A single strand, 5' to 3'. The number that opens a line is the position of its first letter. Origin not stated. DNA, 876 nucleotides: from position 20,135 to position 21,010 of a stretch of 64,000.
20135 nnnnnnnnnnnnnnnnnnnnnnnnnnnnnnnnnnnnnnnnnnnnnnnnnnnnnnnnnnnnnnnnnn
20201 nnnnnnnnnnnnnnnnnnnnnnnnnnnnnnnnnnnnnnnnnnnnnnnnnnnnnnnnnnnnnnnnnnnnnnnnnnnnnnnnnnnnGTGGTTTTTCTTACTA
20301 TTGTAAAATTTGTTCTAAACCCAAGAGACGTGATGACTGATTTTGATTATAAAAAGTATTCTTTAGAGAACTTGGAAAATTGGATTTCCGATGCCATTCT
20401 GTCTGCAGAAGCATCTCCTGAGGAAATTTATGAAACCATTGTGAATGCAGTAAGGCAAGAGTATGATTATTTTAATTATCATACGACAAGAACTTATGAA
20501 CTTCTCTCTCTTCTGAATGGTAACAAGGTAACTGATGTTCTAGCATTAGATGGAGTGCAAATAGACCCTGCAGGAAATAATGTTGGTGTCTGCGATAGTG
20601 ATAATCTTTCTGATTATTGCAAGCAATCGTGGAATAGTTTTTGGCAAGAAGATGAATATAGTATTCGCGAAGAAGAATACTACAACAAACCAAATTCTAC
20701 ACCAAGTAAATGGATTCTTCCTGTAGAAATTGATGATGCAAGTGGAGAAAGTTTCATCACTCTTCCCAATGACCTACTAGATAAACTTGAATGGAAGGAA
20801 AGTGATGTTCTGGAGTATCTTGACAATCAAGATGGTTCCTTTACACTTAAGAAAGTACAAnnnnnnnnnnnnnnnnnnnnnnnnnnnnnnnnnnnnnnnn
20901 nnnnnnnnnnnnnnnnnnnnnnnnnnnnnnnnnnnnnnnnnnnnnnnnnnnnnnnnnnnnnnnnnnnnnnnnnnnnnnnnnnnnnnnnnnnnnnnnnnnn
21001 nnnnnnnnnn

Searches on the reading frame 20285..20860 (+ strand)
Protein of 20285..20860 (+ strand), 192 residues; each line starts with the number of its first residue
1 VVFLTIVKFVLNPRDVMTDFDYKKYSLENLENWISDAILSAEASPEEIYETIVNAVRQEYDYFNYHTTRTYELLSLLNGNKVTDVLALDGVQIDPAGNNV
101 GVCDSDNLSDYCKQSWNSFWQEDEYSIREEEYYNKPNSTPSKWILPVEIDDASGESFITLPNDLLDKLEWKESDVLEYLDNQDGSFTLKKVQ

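Call 31: search_protein_families(library=pfam, proteins=[window:20285-20860:+], max_evalue=0.001)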
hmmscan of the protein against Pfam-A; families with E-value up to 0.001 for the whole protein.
window:20285-20860:+ (192 aa): 1 family
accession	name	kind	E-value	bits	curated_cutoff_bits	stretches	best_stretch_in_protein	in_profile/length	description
PF04014.23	MazE_antitoxin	-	0.00032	21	24.7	1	158-191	10-43/48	Antidote-toxin recognition MazE, bacterial antitoxin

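Call 81: search_protein_families(library=phrogs, proteins=[window:20285-20860:+], max_evalue=0.001)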
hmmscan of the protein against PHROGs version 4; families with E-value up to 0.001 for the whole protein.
window:20285-20860:+ (192 aa): 2 families
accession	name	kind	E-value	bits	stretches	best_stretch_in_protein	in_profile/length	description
phrog_661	-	unknown function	5e-11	43.2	1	141-190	5-53/61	-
phrog_535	-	unknown function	1.8e-05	25.6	1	16-86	8-78/83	-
